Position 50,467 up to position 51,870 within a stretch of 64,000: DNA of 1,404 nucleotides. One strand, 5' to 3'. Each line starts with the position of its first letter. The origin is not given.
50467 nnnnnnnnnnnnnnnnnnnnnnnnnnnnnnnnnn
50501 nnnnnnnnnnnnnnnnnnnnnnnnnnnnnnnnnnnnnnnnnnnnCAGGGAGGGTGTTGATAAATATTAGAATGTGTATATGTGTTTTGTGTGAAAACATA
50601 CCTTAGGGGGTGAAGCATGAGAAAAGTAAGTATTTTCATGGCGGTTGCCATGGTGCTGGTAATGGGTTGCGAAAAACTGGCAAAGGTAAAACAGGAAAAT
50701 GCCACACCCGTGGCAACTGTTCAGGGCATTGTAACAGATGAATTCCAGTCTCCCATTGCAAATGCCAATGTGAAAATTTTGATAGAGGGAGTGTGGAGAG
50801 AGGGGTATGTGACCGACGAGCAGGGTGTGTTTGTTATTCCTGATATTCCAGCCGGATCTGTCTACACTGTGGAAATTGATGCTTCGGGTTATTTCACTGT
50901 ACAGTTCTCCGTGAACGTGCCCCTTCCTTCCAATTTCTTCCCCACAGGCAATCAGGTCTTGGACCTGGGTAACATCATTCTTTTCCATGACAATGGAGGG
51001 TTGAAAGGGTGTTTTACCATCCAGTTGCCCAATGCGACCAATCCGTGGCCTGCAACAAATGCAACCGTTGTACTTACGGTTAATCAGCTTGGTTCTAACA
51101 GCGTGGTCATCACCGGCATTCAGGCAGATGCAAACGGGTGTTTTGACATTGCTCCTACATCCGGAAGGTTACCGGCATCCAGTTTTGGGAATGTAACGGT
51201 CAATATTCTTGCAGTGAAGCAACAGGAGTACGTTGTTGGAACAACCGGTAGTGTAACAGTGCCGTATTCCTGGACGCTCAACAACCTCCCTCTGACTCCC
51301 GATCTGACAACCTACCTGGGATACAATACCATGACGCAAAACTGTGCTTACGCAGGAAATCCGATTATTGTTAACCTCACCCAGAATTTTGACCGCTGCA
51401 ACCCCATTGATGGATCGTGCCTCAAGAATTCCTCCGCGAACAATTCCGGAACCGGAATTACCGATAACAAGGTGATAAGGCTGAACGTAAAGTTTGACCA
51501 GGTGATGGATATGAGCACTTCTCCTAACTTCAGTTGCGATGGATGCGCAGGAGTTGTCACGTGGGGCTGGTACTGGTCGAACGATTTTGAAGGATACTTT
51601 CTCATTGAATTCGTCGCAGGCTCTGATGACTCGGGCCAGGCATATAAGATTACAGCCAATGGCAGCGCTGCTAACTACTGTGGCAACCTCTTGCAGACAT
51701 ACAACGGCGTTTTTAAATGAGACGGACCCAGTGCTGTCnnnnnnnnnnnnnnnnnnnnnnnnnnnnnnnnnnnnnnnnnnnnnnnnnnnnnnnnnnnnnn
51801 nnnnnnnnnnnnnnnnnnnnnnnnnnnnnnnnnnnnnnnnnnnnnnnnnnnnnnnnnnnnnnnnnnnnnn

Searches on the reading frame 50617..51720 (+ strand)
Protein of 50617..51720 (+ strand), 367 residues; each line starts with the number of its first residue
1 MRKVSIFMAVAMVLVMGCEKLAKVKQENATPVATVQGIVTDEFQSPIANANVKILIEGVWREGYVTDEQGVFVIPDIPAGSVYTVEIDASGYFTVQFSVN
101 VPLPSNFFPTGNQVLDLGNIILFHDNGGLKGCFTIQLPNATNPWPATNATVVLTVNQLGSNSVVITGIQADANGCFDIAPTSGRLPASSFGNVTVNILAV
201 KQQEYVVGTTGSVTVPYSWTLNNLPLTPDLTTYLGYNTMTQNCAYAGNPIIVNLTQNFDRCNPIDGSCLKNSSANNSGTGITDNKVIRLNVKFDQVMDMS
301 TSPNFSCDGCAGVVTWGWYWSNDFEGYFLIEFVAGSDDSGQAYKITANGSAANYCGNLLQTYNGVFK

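Call 23: search_protein_families(library=pfam, proteins=[window:50617-51720:+], max_evalue=0.00001)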
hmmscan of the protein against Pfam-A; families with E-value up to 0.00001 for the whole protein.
window:50617-51720:+ (367 aa): 2 families
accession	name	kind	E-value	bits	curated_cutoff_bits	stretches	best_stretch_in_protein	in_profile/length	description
PF13620.12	CarboxypepD_reg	-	3.4e-12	47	32.3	1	34-101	1-69/82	Carboxypeptidase regulatory-like domain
PF13715.12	CarbopepD_reg_2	-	2.1e-09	37.7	32.2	1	35-101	1-64/88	CarboxypepD_reg-like domain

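Call 57: search_protein_families(library=ncbifam, proteins=[window:50617-51720:+], max_evalue=0.00001)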
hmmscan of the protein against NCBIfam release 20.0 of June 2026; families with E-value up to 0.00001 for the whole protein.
window:50617-51720:+ (367 aa): 0 families
